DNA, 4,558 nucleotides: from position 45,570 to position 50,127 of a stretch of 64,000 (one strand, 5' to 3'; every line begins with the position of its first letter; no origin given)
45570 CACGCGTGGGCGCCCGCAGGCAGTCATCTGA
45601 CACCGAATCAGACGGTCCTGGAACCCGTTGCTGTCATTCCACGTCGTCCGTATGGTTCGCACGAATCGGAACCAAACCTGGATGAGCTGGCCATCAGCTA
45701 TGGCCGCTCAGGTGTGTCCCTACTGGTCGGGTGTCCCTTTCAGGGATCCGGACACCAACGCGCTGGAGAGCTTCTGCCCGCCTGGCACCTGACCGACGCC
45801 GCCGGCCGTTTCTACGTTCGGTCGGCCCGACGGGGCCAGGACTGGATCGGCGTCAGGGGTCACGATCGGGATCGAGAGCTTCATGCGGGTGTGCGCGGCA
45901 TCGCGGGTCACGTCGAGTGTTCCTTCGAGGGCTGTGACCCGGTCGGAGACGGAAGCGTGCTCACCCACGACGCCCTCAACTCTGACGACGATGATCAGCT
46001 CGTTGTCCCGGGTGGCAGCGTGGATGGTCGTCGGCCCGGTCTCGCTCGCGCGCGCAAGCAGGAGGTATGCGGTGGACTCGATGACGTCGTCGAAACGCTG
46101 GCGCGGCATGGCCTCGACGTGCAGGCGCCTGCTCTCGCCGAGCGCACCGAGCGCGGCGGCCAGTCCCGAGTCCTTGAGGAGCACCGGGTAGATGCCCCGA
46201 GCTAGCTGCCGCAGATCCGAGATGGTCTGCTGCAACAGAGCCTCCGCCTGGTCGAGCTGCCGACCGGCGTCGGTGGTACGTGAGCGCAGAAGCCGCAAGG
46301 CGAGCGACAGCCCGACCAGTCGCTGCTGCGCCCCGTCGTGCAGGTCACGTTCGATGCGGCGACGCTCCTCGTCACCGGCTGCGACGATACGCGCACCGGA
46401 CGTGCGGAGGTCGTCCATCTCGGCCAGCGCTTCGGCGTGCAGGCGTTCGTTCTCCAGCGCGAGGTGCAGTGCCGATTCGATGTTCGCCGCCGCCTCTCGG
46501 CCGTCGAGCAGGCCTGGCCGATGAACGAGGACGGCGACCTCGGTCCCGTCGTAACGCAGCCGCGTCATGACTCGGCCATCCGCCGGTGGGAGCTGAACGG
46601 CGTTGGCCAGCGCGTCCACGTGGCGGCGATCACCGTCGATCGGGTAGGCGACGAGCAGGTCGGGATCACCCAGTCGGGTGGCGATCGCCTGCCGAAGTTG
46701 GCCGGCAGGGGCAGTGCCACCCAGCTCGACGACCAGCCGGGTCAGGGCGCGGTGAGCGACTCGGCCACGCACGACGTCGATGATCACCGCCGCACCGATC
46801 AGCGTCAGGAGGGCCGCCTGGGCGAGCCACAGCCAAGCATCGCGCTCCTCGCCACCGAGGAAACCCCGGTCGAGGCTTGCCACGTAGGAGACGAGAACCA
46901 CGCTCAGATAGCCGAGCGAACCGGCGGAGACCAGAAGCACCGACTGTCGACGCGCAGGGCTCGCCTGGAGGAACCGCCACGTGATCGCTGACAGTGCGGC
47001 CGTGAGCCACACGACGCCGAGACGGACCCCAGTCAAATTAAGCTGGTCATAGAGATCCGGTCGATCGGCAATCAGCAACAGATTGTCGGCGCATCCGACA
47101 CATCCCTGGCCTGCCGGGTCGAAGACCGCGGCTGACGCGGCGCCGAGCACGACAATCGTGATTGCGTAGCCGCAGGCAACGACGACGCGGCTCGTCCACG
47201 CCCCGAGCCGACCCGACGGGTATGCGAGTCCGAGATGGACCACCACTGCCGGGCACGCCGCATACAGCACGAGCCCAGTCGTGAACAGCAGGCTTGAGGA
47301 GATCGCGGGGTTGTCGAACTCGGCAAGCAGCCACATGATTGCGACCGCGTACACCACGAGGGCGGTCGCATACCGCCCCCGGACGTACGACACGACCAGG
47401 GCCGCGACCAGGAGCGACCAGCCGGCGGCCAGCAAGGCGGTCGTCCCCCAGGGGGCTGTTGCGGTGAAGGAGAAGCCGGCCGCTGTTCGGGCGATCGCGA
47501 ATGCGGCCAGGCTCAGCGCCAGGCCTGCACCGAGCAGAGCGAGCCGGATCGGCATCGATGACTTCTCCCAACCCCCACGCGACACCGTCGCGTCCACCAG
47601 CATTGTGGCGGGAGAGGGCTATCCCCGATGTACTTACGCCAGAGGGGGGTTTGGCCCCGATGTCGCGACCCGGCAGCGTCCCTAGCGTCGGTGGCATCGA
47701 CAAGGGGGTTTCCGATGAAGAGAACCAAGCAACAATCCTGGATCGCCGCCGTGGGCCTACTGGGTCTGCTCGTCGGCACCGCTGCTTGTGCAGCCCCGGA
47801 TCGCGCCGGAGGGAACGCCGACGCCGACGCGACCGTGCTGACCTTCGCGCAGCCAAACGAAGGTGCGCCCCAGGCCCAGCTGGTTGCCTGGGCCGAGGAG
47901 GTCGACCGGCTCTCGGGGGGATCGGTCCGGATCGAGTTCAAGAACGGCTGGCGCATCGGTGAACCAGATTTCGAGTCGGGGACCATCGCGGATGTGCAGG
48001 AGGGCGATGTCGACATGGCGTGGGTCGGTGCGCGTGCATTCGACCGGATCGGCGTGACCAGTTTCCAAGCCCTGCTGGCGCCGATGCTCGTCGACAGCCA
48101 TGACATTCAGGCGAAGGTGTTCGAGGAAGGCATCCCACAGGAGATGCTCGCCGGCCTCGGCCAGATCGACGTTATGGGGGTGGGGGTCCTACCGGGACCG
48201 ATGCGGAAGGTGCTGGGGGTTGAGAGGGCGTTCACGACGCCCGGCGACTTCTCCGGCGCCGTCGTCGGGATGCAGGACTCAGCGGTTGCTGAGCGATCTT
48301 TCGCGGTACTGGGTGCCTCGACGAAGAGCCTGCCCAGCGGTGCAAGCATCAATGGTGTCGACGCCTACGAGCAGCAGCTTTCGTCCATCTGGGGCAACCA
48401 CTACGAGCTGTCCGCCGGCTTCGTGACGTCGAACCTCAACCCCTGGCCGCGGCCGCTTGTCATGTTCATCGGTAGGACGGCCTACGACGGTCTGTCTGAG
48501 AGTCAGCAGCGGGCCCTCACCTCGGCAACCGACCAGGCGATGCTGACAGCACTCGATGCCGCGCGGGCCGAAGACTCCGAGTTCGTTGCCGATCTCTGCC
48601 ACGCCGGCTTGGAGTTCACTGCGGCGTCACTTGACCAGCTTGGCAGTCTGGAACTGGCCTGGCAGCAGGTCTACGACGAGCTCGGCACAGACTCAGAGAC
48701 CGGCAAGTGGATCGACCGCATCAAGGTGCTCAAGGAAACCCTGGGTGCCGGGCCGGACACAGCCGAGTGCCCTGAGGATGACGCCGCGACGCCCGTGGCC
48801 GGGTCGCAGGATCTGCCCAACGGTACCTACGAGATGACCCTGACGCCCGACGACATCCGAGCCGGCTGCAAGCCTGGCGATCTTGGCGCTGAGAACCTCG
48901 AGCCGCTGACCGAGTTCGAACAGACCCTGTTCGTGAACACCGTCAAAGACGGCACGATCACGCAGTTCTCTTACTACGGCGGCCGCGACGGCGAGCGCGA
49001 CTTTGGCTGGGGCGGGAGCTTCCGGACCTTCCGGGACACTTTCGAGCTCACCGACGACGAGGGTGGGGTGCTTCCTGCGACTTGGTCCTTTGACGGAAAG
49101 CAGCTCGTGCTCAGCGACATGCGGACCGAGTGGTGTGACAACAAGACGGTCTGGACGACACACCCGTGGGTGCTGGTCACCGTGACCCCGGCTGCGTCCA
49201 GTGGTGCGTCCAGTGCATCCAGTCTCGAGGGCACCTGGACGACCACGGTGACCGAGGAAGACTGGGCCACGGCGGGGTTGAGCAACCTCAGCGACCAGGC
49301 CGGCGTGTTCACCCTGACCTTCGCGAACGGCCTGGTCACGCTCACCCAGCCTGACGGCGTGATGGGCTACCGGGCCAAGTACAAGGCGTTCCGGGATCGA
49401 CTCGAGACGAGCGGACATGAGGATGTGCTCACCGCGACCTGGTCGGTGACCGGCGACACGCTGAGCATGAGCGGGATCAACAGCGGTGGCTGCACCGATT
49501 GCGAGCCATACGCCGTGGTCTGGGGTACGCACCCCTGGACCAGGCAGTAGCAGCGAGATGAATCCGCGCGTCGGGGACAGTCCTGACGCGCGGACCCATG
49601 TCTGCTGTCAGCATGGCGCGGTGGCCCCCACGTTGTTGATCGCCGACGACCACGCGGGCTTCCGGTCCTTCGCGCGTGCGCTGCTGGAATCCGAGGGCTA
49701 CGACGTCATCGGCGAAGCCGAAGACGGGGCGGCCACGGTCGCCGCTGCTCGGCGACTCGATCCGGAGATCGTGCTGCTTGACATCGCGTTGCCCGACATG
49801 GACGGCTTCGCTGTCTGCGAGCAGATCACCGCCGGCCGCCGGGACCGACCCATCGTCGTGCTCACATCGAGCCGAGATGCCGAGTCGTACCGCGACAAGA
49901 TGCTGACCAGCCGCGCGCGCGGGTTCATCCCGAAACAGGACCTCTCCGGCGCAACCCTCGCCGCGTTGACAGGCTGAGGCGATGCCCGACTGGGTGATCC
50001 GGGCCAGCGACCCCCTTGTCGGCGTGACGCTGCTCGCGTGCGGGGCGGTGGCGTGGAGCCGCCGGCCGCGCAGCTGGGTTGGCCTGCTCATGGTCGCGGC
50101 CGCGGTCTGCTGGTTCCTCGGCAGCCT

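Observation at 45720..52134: Two paralogous histidine kinases with reciprocal defects: predicted split, obligately heteromeric kinase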

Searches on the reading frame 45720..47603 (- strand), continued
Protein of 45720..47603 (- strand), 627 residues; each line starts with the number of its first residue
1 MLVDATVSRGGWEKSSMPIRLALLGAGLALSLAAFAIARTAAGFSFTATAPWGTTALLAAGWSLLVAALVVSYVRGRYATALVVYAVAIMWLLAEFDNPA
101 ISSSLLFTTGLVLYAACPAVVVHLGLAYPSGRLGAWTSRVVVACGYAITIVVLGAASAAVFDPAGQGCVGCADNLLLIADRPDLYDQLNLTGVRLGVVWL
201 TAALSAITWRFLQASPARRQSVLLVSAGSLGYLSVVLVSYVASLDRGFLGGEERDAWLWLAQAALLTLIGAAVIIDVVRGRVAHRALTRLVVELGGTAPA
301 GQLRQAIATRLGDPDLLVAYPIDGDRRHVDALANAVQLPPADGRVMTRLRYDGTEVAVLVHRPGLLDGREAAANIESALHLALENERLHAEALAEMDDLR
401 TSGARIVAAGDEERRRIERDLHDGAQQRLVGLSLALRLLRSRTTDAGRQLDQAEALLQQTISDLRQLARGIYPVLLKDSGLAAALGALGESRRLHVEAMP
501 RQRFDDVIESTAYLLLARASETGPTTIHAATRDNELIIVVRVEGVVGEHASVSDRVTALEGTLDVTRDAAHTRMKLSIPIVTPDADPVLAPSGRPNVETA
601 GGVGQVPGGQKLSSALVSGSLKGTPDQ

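Call 61: find_encoding_contigs(protein=P0011, flank=7000, max_places=1)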
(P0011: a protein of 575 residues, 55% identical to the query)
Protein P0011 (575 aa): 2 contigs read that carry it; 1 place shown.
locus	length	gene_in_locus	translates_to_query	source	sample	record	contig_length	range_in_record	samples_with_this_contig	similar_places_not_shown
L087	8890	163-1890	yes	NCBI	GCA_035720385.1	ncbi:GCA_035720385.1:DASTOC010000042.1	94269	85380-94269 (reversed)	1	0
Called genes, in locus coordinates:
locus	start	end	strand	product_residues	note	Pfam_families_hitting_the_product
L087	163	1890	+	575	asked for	PF07730:HisKA_3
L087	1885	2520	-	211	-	PF06240:COXG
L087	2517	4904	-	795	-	PF01315:Ald_Xan_dh_C, PF02738:MoCoBD_1, PF20256:MoCoBD_2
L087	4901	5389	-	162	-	PF00111:Fer2, PF01799:Fer2_2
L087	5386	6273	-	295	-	PF00941:FAD_binding_5, PF03450:CO_deh_flav_C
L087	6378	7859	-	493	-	PF00860:Xan_ur_permease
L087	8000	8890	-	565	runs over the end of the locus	PF07905:PucR, PF17853:GGDEF_2, PF13556:HTH_30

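Call 62: find_encoding_contigs(protein=P0024, flank=7000, max_places=1)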
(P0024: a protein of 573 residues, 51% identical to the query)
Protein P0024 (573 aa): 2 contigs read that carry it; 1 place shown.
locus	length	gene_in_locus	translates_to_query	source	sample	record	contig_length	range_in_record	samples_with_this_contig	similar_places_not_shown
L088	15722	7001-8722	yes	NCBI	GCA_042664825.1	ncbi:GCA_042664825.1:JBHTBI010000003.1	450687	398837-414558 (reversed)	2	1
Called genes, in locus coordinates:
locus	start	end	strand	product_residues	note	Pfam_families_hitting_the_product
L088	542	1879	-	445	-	PF00392:GntR, PF00155:Aminotran_1_2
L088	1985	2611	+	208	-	PF01965:DJ-1_PfpI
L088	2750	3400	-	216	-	PF00072:Response_reg, PF00196:GerE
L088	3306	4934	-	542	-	PF02518:HATPase_c (weak)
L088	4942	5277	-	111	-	PF00072:Response_reg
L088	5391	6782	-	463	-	PF03480:DctP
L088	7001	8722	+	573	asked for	PF07730:HisKA_3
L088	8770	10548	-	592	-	PF07228:SpoIIE, PF13581:HATPase_c_2, PF02518:HATPase_c (weak)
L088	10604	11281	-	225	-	PF13489:Methyltransf_23, PF01209:Ubie_methyltran (faint), PF13649:Methyltransf_25, PF13847:Methyltransf_31, PF08241:Methyltransf_11, PF08242:Methyltransf_12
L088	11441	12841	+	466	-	PF01134:GIDA (weak), PF01266:DAO (faint), PF01494:FAD_binding_3 (faint), PF07992:Pyr_redox_2, PF12831:FAD_oxidored, PF13738:Pyr_redox_3 (weak), PF00070:Pyr_redox, PF02852:Pyr_redox_dim, +1 more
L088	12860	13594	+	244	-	-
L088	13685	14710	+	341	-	PF08240:ADH_N, PF16912:Glu_dehyd_C (weak), PF00107:ADH_zinc_N, PF13602:ADH_zinc_N_2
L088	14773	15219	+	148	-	PF02502:LacAB_rpiB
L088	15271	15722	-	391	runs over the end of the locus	PF00877:NLPC_P60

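Call 63: find_encoding_contigs(protein=P0060, flank=7000, max_places=1)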
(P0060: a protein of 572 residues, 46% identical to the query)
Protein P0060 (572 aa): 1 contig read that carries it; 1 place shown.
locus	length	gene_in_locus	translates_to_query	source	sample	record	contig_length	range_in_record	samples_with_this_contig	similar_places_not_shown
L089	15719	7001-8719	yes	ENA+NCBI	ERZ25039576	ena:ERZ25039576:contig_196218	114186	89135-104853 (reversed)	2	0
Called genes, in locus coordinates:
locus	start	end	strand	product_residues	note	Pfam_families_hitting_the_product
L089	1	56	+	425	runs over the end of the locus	PF22778:VCPO_2nd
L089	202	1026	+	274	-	PF00892:EamA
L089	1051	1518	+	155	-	PF07883:Cupin_2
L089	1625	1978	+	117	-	PF00072:Response_reg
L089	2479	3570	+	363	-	PF02518:HATPase_c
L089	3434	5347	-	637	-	PF03480:DctP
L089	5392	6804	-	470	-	PF03480:DctP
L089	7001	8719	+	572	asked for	PF07730:HisKA_3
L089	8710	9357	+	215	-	PF00072:Response_reg, PF00196:GerE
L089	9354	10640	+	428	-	PF00211:Guanylate_cyc, PF00072:Response_reg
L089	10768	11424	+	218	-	-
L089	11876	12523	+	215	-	PF00561:Abhydrolase_1, PF12697:Abhydrolase_6 (weak)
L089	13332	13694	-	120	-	-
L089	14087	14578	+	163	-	PF03018:Dirigent (weak), PF18678:AOC_like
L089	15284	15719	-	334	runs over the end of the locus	PF03631:Virul_fac_BrkB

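Call 64: find_encoding_contigs(protein=P0048, flank=7000, max_places=1)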
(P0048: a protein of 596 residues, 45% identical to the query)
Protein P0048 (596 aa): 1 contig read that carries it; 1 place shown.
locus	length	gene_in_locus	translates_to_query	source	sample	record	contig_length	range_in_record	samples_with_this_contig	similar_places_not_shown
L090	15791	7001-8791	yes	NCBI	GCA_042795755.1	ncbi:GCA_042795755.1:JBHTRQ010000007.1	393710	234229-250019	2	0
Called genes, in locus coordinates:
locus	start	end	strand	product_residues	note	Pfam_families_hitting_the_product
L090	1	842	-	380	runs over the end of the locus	PF21181:SsfX3_N, PF13472:Lipase_GDSL_2 (weak), PF14606:Lipase_GDSL_3 (weak)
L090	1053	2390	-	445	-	PF00282:Pyridoxal_deC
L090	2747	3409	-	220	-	PF00072:Response_reg, PF00196:GerE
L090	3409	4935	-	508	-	PF02518:HATPase_c (weak)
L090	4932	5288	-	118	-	PF00072:Response_reg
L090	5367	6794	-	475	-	PF03480:DctP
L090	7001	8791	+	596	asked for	PF07730:HisKA_3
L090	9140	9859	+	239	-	-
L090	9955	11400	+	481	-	PF20568:DUF6777, PF03793:PASTA, PF01471:PG_binding_1, PF09374:PG_binding_3 (faint), PF01471:PG_binding_1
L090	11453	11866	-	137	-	PF01638:HxlR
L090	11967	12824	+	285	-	PF00561:Abhydrolase_1, PF12697:Abhydrolase_6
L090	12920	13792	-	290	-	PF13560:HTH_31, PF01381:HTH_3 (weak), PF17765:MLTR_LBD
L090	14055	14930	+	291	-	PF13560:HTH_31, PF01381:HTH_3, PF17765:MLTR_LBD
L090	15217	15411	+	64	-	-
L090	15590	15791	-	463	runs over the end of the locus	PF01979:Amidohydro_1, PF07969:Amidohydro_3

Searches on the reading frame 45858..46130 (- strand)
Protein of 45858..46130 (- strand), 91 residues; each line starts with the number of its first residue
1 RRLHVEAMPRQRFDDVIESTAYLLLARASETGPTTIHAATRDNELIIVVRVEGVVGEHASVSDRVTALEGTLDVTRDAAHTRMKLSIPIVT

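Call 75: search_protein_representatives(protein=window:45858-46130:-)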
Query: 91 residues. Proteins with E-value up to 0.001 (for the whole library): 56; up to 1e-10: 3; up to 1e-30: 0. The best 56 are listed.
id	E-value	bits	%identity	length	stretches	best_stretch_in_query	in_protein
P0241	7.5e-26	105.5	34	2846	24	5-83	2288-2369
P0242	4.3e-12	61.7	45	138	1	1-89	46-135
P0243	1.7e-11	59.8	42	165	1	1-89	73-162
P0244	1.2e-10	57.1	40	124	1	1-89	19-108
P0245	5.0e-10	55.2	39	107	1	9-90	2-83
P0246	9.9e-10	54.2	36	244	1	1-89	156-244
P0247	3.5e-09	52.5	43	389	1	1-89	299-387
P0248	9.2e-09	51.2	39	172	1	1-89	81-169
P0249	2.4e-08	49.8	36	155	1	1-89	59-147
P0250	1.0e-07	47.9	38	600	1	3-88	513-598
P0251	1.4e-07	47.4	38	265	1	2-91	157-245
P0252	2.2e-07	46.7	45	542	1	1-75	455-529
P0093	2.3e-07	46.7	34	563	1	2-88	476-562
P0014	4.2e-07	45.9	34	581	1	1-89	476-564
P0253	5.7e-07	45.5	39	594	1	5-88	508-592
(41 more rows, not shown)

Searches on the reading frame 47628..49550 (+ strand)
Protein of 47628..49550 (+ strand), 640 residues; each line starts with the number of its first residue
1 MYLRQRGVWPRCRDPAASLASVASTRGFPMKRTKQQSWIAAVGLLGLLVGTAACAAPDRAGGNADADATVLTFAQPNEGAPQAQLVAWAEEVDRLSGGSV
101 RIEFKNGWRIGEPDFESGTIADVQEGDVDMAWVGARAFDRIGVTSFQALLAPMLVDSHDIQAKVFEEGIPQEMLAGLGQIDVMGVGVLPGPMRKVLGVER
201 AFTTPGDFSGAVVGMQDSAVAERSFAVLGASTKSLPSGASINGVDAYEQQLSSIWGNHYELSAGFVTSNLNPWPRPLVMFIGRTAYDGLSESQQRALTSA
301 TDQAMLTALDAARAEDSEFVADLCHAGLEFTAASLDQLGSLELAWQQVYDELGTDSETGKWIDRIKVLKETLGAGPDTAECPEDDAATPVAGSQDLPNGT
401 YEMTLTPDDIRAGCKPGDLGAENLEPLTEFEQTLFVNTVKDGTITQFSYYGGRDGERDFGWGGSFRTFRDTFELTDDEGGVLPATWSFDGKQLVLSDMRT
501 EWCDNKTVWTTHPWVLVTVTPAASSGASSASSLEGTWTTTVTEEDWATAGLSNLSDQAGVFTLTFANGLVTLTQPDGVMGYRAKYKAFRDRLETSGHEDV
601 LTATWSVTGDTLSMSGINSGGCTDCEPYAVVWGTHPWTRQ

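Call 3: search_protein_families(library=pfam, proteins=[window:47628-49550:+], max_evalue=1)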
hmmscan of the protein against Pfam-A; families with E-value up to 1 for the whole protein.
window:47628-49550:+ (640 aa): 1 family
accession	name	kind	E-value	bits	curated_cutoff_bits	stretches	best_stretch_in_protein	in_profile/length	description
PF03480.18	DctP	-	4e-19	69.4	23.4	1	85-351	15-281/286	Bacterial extracellular solute-binding protein, family 7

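Call 28: search_protein_families(library=ncbifam, proteins=[window:47715-49550:+], max_evalue=0.01)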
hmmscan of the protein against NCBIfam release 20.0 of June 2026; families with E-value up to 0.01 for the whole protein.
window:47715-49550:+ (611 aa): 2 families
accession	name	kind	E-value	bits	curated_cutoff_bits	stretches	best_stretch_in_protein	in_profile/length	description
NF037995.1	TRAP_S1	subfamily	4.5e-17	62.3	50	1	46-305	6-264/271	TRAP transporter substrate-binding protein DctP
TIGR00787.1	dctP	subfamily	1e-11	44.8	175.05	1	59-287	18-246/257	DctP family TRAP transporter solute-binding subunit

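Call 47: search_solved_structures(query=window:47715-49550:+, max_evalue=0.001, show_alignments=1)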
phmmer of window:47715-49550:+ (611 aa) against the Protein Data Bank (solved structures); distinct sequences matched with E-value up to 0.001: 6.
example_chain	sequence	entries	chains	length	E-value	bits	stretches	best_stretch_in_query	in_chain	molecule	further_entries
4x8r_A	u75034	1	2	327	1.1e-07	34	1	48-336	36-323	TRAP dicarboxylate transporter, DctP subunit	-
4p47_A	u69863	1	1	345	5.8e-07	31.7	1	39-325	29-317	TRAP dicarboxylate transporter, DctP subunit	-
4paf_A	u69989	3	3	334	8.8e-06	27.8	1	18-321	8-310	TRAP dicarboxylate transporter, DctP subunit, putative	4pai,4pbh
4n15_A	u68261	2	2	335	2.7e-05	26.2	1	32-276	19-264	TRAP dicarboxylate transporter, DctP subunit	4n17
4ln5_A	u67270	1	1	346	3e-05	26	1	32-276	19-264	TRAP dicarboxylate transporter, DctP subunit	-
4nf0_A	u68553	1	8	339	3.3e-05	25.9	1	64-289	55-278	Probable c4-dicarboxylate-binding protein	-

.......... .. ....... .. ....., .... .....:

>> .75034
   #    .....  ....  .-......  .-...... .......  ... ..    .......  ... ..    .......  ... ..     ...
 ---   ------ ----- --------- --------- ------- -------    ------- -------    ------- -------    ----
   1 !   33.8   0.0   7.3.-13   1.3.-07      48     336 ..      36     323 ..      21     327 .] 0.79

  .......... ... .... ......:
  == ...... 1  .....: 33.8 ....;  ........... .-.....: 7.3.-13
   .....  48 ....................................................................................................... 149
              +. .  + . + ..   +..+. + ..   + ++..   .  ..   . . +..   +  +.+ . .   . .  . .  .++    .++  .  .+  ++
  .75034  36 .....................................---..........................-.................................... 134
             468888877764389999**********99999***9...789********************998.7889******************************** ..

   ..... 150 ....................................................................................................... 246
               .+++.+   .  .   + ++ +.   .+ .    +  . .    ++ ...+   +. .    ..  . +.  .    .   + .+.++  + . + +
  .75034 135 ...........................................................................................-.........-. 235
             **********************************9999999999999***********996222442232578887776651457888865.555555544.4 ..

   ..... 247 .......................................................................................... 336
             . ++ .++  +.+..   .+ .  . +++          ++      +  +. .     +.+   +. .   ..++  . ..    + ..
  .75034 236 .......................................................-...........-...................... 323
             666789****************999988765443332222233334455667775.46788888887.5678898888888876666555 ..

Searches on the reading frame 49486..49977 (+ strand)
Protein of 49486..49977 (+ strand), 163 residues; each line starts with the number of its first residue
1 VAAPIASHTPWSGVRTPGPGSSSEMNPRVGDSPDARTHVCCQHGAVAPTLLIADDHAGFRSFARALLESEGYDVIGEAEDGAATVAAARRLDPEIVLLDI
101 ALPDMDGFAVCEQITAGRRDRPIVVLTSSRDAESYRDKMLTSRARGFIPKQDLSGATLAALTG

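Call 3: search_protein_families(library=pfam, proteins=[window:49486-49977:+], max_evalue=1)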
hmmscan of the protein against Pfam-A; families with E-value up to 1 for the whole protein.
window:49486-49977:+ (163 aa): 2 families
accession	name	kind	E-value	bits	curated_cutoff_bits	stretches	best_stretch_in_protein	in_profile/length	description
PF00072.30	Response_reg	-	8.3e-22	77.9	30.2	1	51-151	2-100/111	Response regulator receiver domain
PF02310.24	B12-binding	-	0.15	12.4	32.1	1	65-125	22-85/121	B12 binding domain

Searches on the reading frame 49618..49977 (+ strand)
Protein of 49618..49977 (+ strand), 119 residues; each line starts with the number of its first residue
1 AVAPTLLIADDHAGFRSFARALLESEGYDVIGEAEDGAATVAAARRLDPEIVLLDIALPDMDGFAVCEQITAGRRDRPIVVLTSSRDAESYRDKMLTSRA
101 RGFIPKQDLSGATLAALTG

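Call 28: search_protein_families(library=ncbifam, proteins=[window:49618-49977:+], max_evalue=0.01)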
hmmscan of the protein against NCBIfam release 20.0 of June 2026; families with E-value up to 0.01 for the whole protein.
window:49618-49977:+ (119 aa): 93 families (the best 25 are shown)
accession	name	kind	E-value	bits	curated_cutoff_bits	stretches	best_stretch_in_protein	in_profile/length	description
NF041367.1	CheY_Halo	equivalog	3.2e-15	56.5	200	1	7-106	2-99/114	chemotaxis protein CheY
NF011896.0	PRK15369.1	equivalog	6.7e-15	55.3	242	1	5-117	5-117/211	two component system response regulator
NF007935.0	PRK10651.1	equivalog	1.6e-14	53.6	250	1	5-104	8-107/216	two-component system response regulator NarL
NF007419.0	PRK09958.1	equivalog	5.7e-14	52.2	251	1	7-117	4-113/204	acid-sensing system DNA-binding response regulator EvgA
NF040689.1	MtrAB_MtrA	equivalog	8.8e-14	51.4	300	1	7-90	2-83/219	MtrAB system response regulator MtrA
NF001965.0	PRK00742.1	subfamily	1.8e-13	50.5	293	1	6-108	6-109/357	chemotaxis-specific protein-glutamate methyltransferase CheB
NF007135.0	PRK09581.1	equivalog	4.2e-13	48.9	474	1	5-106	4-105/457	PleD family two-component system response regulator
NF007708.0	PRK10403.1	equivalog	2.6e-12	46.6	343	1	5-107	8-110/215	nitrate/nitrite response regulator protein NarP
NF009206.0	PRK12555.1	subfamily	3.1e-12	46.1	342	1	7-90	4-87/340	chemotaxis-specific protein-glutamate methyltransferase CheB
NF045944.1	ResRegRpaBCyano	equivalog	3.4e-12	46.3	330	1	7-87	1-79/229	response regulator transcription factor RpaB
NF040534.1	resp_reg_YycF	equivalog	1.3e-11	44.2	340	1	6-89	3-83/231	response regulator YycF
TIGR02875.1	spore_0_A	equivalog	1.9e-11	43.7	200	1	6-102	5-103/262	sporulation transcription factor Spo0A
NF047785.1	respo_reg_MadR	equivalog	2e-11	43.7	300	1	6-106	3-106/209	MadR family response regulator transcription factor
NF007018.1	PRK09483.1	equivalog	3.5e-11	43.2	280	1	6-111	4-109/217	UvrY/SirA/GacA family response regulator transcription factor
NF045991.1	RespRegCtrARhodob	equivalog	7.2e-11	42.3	350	1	6-103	4-98/224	response regulator transcription factor CtrA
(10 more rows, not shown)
